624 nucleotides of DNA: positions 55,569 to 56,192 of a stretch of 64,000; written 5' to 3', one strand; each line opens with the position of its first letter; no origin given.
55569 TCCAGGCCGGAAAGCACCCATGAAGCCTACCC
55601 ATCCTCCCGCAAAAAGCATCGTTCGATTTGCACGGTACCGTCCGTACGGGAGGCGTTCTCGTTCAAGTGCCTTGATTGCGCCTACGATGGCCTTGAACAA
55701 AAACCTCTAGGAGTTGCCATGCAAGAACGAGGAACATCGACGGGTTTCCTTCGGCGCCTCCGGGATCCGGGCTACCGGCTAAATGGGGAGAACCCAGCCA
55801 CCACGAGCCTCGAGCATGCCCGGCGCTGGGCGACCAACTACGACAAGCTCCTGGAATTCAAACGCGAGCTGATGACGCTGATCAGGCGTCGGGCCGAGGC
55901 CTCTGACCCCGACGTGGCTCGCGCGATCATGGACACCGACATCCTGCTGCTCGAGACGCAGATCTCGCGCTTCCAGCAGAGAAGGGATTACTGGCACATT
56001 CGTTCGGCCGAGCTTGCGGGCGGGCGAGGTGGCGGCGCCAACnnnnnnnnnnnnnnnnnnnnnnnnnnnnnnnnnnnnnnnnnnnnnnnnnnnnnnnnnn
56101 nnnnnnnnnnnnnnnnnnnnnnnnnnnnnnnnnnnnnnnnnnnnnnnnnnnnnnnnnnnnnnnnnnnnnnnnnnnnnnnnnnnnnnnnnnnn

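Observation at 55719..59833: Four copies of an unrecognised ~60-aa helical-hairpin domain surround the split cheB/cheR genes; one is fused to a wHTH DNA-binding domain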

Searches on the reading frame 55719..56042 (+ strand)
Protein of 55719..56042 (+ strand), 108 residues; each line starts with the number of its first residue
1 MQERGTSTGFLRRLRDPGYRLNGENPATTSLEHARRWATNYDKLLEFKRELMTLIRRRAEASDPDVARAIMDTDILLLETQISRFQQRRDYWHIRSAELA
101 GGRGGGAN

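Call 3: search_protein_families(library=pfam, max_evalue=1, proteins=[window:55719-56042:+])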
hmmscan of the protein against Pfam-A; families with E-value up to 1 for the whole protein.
seq(108 aa): 2 families
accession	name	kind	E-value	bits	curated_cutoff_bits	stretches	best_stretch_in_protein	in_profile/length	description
PF12761.13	End3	-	0.05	14.2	25.2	1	39-99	55-111/115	Actin cytoskeleton-regulatory complex protein END3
PF07130.17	YebG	-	0.18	12.2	27.5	1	35-63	22-50/74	YebG protein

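Call 4: search_protein_families(library=ncbifam, max_evalue=1, proteins=[window:55719-56042:+])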
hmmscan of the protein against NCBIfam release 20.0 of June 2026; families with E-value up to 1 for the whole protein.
seq(108 aa): 2 families
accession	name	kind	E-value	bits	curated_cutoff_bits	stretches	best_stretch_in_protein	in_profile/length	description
NF003628.0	PRK05270.1-1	equivalog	0.015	14.3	1021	1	38-94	41-96/493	UDP-glucose--hexose-1-phosphate uridylyltransferase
NF045851.1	mem_nucl_MnuA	subfamily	0.2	11.6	185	1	24-72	229-272/317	MnuA family membrane nuclease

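Call 10: find_homologous_proteins(query=window:55719-56042:+)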
Query seq(108 aa) (108 aa): 33 proteins with E <= 0.001 among 75 candidates.
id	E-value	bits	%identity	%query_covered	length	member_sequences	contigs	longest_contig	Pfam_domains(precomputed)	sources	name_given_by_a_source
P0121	4.0e-64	231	98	100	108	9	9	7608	-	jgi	jgi:hypothetical protein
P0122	2.7e-39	151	65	95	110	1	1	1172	-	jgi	jgi:hypothetical protein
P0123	1.3e-37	146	61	97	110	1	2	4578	-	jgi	jgi:hypothetical protein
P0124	1.4e-37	146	66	97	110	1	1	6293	-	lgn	-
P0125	1.6e-37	146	63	97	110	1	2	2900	-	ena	-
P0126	5.2e-37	144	64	100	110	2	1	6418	-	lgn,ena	-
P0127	1.0e-36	143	63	93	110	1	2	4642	-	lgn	-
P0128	1.4e-36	143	64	97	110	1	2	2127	-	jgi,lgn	jgi:hypothetical protein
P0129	2.2e-36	142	71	86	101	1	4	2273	-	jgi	jgi:hypothetical protein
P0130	5.1e-36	141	61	97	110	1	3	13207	-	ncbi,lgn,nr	ncbi:MAG TPA: hypothetical protein VNA65_02540 [Candidatus Dormibacteraeota bacterium]|nr:hypothetic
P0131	8.3e-36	140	64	95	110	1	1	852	-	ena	-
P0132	9.6e-36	140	60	97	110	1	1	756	-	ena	-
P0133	1.2e-35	140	60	97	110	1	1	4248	-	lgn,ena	-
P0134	1.3e-35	139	65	94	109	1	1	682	-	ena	-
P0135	3.4e-35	138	60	97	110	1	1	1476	-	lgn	-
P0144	7.9e-34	134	61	94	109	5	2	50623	-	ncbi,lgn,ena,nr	ncbi:MAG TPA: hypothetical protein VJS19_01180 [Candidatus Dormibacteraeota bacterium]|nr:hypothetic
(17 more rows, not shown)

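Call 15: find_encoding_contigs(protein=P0144, flank=10000, max_places=3)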
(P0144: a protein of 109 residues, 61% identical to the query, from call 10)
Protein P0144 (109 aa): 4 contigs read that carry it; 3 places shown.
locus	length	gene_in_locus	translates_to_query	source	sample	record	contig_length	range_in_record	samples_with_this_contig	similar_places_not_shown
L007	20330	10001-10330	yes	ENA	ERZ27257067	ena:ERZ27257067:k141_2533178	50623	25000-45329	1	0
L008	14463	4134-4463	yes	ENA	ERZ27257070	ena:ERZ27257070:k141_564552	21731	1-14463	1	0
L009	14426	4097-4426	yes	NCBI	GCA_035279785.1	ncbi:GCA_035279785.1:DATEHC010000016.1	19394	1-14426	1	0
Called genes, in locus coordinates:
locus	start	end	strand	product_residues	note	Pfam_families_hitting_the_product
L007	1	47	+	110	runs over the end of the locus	PF01588:tRNA_bind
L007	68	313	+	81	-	-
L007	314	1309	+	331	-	PF04542:Sigma70_r2, PF08281:Sigma70_r4_2, PF04545:Sigma70_r4 (weak), PF12680:SnoaL_2 (weak)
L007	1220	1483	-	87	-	-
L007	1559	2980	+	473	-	PF07690:MFS_1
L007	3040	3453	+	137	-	PF11964:SpoIIAA-like (weak)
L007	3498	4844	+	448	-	PF25856:MPN635_N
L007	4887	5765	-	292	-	PF09407:AbiEi_1, PF04480:DUF559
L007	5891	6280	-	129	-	-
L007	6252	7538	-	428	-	PF00817:IMS, PF11799:IMS_C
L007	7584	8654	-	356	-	PF00561:Abhydrolase_1, PF12146:Hydrolase_4 (weak), PF12697:Abhydrolase_6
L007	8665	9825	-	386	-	PF00989:PAS, PF08448:PAS_4, PF13426:PAS_9, PF08447:PAS_3 (weak), PF00512:HisKA, PF02518:HATPase_c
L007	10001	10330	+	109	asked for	-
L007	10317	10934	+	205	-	PF01339:CheB_methylest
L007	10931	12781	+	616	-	PF03705:CheR_N, PF01739:CheR, PF00989:PAS, PF08448:PAS_4, PF13596:PAS_10 (weak), PF04108:ATG17_like (weak), PF05701:WEMBL (weak), PF00989:PAS (weak), +2 more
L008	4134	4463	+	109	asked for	-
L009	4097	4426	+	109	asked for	-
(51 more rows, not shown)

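Call 36: search_solved_structures(query=A2, max_evalue=10)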
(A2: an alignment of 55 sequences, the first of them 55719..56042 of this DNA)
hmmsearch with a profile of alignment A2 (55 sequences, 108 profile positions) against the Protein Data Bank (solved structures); distinct sequences matched with E-value up to 10: 7.
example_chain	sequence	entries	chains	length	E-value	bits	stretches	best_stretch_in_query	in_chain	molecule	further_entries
9y1s_A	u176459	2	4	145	0.23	14.7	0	37-102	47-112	Rhobin9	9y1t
1u9p_A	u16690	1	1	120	0.28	14.4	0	49-78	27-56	pArc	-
3a03_A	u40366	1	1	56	0.3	14.3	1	46-94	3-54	T-cell leukemia homeobox protein 2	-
7upo_A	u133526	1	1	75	0.39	14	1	43-94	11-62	DHT03 protein A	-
8hpp_C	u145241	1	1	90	0.61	13.3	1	25-96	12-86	Sarcoma antigen 1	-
2b5d_X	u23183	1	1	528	0.67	13.2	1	37-72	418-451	alpha-Amylase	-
5dqa_A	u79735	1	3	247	1.9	11.8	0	8-34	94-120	t3284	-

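Call 41: search_protein_representatives(alignment_id=A2)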
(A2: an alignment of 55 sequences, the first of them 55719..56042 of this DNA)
Query: 55 sequences, 108 profile positions. Proteins with E-value up to 0.001 (for the whole library): 636; up to 1e-10: 85; up to 1e-30: 1. The best 150 are listed.
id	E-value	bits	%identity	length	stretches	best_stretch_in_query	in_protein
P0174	3.1e-39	149.4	-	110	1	2-105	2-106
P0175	3.7e-28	113.8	-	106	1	1-78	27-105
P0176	3.5e-24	101.0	-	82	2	48-106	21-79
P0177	6.0e-24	100.3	-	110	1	8-106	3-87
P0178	3.0e-23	98.0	-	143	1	7-102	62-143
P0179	1.7e-22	95.6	-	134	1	12-106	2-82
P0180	4.7e-22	94.2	-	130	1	7-102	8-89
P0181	8.5e-21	90.1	-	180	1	12-102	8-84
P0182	2.6e-19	85.3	-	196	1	12-102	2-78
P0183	6.7e-19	84.0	-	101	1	4-100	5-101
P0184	2.6e-18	82.1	-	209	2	10-105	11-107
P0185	2.3e-17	79.1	-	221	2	21-98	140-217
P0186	1.5e-16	76.5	-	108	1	10-99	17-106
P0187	1.2e-15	73.5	-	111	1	12-101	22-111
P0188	2.1e-15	72.8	-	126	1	16-102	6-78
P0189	2.2e-15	72.7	-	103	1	10-102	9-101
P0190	4.5e-15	71.7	-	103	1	7-104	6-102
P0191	6.7e-15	71.2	-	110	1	4-102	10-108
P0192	1.6e-14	69.9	-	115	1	12-100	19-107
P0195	4.6e-14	68.5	-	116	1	9-100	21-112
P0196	5.4e-14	68.2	-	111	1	13-100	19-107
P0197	5.9e-14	68.1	-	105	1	12-102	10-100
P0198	6.0e-14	68.1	-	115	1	12-102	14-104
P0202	3.1e-13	65.8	-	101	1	20-101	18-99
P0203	4.5e-13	65.3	-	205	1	13-102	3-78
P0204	5.7e-13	65.0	-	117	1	19-106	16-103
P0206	8.8e-13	64.3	-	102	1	11-100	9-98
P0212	1.4e-12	63.7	-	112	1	9-106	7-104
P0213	1.5e-12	63.6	-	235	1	10-106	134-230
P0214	1.6e-12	63.5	-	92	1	16-100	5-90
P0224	9.3e-12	61.0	-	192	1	21-102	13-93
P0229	1.2e-11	60.6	-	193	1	3-99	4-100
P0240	4.6e-11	58.8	-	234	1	20-102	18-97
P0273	1.8e-10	56.9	-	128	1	3-100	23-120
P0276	1.9e-10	56.8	-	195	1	21-102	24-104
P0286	2.9e-10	56.2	-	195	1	20-102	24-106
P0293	4.1e-10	55.7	-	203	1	8-102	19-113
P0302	7.5e-10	54.9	-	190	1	21-102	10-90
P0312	1.3e-09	54.1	-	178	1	21-102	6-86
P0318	1.6e-09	53.9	-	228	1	17-102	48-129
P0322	2.1e-09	53.5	-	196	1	13-102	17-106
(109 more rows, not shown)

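Call 44: search_protein_families(library=pfam, max_evalue=0.1, proteins=[P0189, P0190, P0196, P0202, P0214, P0224, P0229, P0184, P0213, P0273])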
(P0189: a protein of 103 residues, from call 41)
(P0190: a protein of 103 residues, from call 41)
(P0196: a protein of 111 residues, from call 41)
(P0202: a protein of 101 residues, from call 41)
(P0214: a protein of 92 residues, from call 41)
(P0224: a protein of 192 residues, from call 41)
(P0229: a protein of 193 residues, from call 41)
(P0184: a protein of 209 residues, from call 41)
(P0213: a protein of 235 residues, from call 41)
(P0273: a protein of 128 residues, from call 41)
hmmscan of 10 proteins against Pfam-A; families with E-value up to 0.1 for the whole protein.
P0189 (103 aa): 0 families

P0190 (103 aa): 1 family
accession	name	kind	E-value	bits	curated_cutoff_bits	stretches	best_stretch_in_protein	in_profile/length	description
PF19957.5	EAD5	-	0.016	15.4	27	1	12-86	56-125/135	Effector-associated domain 5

P0196 (111 aa): 0 families

P0202 (101 aa): 0 families

P0214 (92 aa): 1 family
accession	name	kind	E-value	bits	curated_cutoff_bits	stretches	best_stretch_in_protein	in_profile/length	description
PF18756.6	Nmad4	-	0.0061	17.3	27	1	19-89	6-73/87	Nucleotide modification associated domain 4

P0224 (192 aa): 3 families
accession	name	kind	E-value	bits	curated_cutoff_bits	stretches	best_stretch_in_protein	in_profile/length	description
PF00486.34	Trans_reg_C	-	1.5e-13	51.1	26.2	1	108-179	3-77/77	Transcriptional regulatory protein, C terminal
PF11795.13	DUF3322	-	0.0087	16.5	22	1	70-137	99-170/190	Uncharacterized protein conserved in bacteria N-term (DUF3322)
PF12802.13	MarR_2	-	0.023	15.3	27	1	110-136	2-27/61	MarR family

P0229 (193 aa): 1 family
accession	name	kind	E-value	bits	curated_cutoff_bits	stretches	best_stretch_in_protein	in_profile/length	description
PF00486.34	Trans_reg_C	-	2.3e-11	44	26.2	1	120-190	5-77/77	Transcriptional regulatory protein, C terminal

P0184 (209 aa): 1 family
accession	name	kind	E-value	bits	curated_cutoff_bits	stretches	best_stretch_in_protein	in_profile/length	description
PF06037.17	DUF922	-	0.0026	18.3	27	1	126-206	71-151/153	Bacterial protein of unknown function (DUF922)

P0213 (235 aa): 1 family
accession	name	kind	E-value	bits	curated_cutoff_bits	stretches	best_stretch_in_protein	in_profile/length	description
PF00072.30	Response_reg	-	1.6e-20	73.7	30.2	1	5-112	2-106/111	Response regulator receiver domain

P0273 (128 aa): 1 family
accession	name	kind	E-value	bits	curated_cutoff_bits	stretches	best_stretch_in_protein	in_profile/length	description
PF05405.19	Mt_ATP-synt_B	-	0.063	13.4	21.7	1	58-121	64-127/163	Mitochondrial ATP synthase B chain precursor (ATP-synt_B)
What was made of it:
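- A REC-domain fusion exists, P0213 (call 44).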

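Call 45: list_cluster_members(proteins=[P0189, P0190, P0196, P0202, P0224, P0229, P0184, P0213, P0273, P0183])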
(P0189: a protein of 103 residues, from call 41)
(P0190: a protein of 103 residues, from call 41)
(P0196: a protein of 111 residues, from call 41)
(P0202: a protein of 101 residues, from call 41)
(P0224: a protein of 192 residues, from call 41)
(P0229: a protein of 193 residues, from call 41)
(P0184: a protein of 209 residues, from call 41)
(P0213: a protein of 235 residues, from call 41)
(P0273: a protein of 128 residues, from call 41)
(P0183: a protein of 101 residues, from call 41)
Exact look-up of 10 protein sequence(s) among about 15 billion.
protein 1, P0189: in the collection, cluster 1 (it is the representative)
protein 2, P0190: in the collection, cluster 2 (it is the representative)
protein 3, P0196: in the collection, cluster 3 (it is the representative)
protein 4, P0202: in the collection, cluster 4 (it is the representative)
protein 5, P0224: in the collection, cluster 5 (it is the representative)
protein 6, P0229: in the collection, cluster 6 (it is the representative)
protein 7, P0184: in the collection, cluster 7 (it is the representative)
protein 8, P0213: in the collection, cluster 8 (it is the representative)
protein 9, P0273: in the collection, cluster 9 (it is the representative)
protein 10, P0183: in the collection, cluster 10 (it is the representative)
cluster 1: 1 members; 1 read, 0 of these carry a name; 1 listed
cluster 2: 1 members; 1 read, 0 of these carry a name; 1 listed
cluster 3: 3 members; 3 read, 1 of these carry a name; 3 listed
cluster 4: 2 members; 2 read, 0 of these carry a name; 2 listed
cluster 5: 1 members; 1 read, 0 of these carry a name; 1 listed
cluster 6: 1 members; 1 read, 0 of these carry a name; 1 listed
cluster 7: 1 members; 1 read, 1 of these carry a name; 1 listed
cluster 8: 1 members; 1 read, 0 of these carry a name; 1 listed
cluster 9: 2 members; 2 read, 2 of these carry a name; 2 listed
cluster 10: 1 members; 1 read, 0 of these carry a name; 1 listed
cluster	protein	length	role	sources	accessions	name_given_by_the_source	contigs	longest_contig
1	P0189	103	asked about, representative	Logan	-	-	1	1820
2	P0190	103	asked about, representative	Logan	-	-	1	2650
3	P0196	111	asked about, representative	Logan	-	-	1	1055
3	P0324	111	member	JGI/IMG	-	hypothetical protein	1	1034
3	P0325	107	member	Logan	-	-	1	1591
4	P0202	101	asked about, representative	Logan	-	-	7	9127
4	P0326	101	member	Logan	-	-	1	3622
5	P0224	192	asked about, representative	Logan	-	-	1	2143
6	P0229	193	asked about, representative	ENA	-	-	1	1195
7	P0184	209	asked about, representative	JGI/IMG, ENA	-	hypothetical protein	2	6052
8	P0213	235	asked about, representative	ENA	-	-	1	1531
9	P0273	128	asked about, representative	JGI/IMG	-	hypothetical protein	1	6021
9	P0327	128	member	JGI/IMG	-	hypothetical protein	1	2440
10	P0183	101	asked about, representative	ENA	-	-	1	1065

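Call 46: find_encoding_contigs(protein=P0202, flank=6000, max_places=3)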
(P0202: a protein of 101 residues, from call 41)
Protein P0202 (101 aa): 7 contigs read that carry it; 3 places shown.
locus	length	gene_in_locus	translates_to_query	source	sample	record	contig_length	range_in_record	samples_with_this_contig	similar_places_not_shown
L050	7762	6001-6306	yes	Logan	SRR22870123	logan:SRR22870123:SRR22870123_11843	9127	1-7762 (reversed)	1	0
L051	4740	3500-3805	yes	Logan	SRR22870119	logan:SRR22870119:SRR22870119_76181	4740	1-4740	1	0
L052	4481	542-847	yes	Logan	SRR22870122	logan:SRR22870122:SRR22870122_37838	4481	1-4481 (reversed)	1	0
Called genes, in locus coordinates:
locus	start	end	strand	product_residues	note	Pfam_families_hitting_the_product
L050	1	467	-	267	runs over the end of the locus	PF02361:CbiQ (weak)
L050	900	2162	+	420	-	PF13439:Glyco_transf_4, PF13579:Glyco_trans_4_4, PF20706:GT4-conflict, PF00534:Glycos_transf_1, PF13692:Glyco_trans_1_4, PF13524:Glyco_trans_1_2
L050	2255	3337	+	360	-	-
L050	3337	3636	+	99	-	-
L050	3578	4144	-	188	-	PF12802:MarR_2, PF01047:MarR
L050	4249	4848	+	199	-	PF04264:YceI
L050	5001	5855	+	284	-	PF09990:DUF2231, PF00355:Rieske, PF13806:Rieske_2, PF22543:Rieske_4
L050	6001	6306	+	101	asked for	-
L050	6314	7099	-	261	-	PF00106:adh_short, PF01370:Epimerase (weak), PF08659:KR, PF13561:adh_short_C2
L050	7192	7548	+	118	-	PF00507:Oxidored_q4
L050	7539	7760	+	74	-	?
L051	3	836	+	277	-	?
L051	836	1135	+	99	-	-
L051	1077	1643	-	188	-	PF12802:MarR_2, PF01047:MarR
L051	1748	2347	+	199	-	PF04264:YceI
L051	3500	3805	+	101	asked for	-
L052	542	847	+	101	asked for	-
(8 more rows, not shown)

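Call 47: find_encoding_contigs(protein=P0184, flank=6000, max_places=2)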
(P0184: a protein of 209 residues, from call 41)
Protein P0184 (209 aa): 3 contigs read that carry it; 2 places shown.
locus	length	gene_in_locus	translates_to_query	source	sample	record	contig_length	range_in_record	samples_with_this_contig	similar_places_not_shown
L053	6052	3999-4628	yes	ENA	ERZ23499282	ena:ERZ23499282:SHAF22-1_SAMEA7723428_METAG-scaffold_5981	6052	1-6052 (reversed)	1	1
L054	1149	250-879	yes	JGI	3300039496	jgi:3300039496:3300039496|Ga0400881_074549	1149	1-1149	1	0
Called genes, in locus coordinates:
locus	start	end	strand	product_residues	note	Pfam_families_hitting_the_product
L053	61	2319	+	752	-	PF00989:PAS, PF08448:PAS_4, PF00990:GGDEF, PF00563:EAL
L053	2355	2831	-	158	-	-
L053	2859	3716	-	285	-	-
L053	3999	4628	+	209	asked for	-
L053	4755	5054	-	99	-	-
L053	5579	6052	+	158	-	?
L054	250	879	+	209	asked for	-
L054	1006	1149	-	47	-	?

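Call 50: search_dna_similar(query=P0189, collection=plasmids, mode=protein, max_evalue=0.001)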
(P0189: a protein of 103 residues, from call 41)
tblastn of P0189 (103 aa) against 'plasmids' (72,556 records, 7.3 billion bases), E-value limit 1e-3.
No match.
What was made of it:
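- Tried and rejected: tblastn of a wider-family member against plasmids gave no match (call 50).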

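Call 82: search_protein_families(library=pfam, alignment_id=A4, max_evalue=0.1)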
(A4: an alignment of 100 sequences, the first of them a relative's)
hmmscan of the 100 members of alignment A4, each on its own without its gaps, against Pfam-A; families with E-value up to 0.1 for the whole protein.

A. member 1, P0189 (103 aa): 0 families

B. families by the number of members that match (of 100 scanned): 29 families (the first 25 are shown)
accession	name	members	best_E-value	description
PF19957.5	EAD5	5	5.7e-05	Effector-associated domain 5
PF09518.16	RE_HindIII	3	0.0077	HindIII restriction endonuclease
PF12761.13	End3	3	0.016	Actin cytoskeleton-regulatory complex protein END3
PF12934.12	FTO_CTD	2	0.002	FTO C-terminal domain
PF12795.12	MscS_porin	2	0.0032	Mechanosensitive ion channel porin domain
PF10792.14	DUF2605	2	0.0078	Protein of unknown function (DUF2605)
PF10473.14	CENP-F_leu_zip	2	0.025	Leucine-rich repeats of kinetochore protein Cenp-F/LEK1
PF11559.13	ADIP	2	0.028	Afadin- and alpha -actinin-Binding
PF10995.13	CBP_BcsE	1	0.0055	Cellulose biosynthesis protein BcsE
PF18756.6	Nmad4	1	0.0061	Nucleotide modification associated domain 4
PF13794.12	MiaE_2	1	0.011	tRNA-(MS[2]IO[6]A)-hydroxylase (MiaE)-like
PF11642.13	Blo-t-5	1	0.022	Mite allergen Blo t 5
PF20983.2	ExoU_C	1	0.024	ExoU toxin, C-terminal domain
PF11180.13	DUF2968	1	0.026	Protein of unknown function (DUF2968)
PF20310.4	HTH_Tnp_2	1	0.032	Transposon related HTH domain protein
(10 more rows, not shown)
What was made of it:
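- Closest known: Effector-associated domains. Same: Five of 100 wider-family members give sub-threshold hits to EAD5, with best E 5.7e-5 (call 82).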

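Call 83: search_solved_structures(query=A4, max_evalue=10)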
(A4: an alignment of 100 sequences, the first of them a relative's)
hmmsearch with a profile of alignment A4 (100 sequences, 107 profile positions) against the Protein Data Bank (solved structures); distinct sequences matched with E-value up to 10: 2.
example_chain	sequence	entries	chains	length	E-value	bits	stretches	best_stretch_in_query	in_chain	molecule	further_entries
1use_A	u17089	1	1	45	0.25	15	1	43-71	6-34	VASODILATOR-STIMULATED PHOSPHOPROTEIN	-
1usd_A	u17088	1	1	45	0.48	14.1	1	43-71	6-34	VASODILATOR-STIMULATED PHOSPHOPROTEIN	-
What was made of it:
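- Tried and rejected: PDB sequence searches with two family profiles found nothing (calls 36, 83).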

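Call 86: list_cluster_members(proteins=[P0240, P0276, P0286, P0293, P0302, P0312, P0318, P0322, P0185, P0203])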
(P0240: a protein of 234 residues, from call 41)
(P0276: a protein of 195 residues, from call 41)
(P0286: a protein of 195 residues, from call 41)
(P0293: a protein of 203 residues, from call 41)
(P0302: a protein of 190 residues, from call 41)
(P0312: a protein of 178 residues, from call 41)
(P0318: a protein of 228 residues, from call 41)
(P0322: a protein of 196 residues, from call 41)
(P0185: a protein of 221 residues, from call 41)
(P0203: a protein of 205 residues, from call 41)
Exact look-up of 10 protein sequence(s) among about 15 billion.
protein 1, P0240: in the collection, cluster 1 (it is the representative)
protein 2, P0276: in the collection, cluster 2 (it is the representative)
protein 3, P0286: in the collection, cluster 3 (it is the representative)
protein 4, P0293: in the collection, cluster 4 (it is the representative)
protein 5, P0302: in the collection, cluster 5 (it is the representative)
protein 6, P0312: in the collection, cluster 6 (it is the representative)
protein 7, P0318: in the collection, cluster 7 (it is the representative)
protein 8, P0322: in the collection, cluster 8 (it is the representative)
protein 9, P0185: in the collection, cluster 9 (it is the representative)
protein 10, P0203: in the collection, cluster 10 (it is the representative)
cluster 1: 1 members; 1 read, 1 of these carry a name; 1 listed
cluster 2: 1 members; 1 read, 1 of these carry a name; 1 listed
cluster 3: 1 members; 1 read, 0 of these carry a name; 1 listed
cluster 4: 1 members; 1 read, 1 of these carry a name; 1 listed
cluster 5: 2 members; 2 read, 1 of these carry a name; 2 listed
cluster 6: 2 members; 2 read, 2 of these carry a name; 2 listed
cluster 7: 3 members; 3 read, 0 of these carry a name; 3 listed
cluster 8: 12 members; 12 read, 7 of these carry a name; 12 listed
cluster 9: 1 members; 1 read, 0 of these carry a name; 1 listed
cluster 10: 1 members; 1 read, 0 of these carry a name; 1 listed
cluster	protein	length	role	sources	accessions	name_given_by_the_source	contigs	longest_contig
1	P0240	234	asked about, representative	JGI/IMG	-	DNA-binding winged helix-turn-helix (wHTH) protein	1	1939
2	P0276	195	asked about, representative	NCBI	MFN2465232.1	MAG: winged helix-turn-helix domain-containing protein [Candidatus Dormibacteria ...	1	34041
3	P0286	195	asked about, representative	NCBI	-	-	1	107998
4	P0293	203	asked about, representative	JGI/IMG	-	DNA-binding response OmpR family regulator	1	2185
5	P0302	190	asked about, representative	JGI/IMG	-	DNA-binding response OmpR family regulator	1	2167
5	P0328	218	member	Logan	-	-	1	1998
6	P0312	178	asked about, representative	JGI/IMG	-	DNA-binding response OmpR family regulator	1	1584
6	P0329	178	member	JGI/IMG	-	DNA-binding response OmpR family regulator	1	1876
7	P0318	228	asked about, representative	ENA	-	-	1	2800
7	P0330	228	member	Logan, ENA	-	-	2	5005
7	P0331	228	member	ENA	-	-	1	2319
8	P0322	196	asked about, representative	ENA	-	-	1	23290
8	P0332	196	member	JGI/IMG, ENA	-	hypothetical protein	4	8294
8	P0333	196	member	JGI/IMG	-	hypothetical protein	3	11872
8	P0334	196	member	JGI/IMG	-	hypothetical protein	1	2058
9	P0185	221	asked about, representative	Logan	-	-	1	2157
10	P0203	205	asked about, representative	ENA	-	-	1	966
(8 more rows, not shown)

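Call 87: find_encoding_contigs(protein=P0286, flank=6000, max_places=1)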
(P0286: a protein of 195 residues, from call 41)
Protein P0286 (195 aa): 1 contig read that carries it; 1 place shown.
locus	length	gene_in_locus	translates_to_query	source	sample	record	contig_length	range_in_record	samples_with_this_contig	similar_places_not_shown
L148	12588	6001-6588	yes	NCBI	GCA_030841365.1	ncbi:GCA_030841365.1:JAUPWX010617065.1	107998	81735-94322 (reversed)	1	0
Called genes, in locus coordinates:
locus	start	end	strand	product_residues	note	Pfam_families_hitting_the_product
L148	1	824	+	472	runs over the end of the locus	PF03446:NAD_binding_2, PF00393:6PGD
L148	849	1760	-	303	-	PF00892:EamA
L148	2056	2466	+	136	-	-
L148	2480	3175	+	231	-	PF00072:Response_reg, PF00486:Trans_reg_C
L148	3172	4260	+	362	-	PF00672:HAMP, PF00512:HisKA, PF13581:HATPase_c_2 (weak), PF02518:HATPase_c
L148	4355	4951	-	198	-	PF00196:GerE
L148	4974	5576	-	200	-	PF07730:HisKA_3, PF02518:HATPase_c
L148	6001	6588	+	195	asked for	PF00486:Trans_reg_C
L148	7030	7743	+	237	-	PF00072:Response_reg, PF00196:GerE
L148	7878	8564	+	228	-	PF00072:Response_reg, PF00196:GerE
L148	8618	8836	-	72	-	-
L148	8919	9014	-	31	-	-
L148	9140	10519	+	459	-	PF01381:HTH_3, PF07721:TPR_4 (faint), PF13428:TPR_14 (faint), PF00515:TPR_1 (faint), PF13424:TPR_12, PF13374:TPR_10 (weak), PF13424:TPR_12, PF17874:TPR_MalT (weak), +3 more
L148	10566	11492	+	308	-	PF01370:Epimerase, PF04321:RmlD_sub_bind, PF13460:NAD_binding_10, PF16363:GDP_Man_Dehyd (faint)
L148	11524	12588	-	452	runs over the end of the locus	PF00392:GntR, PF00155:Aminotran_1_2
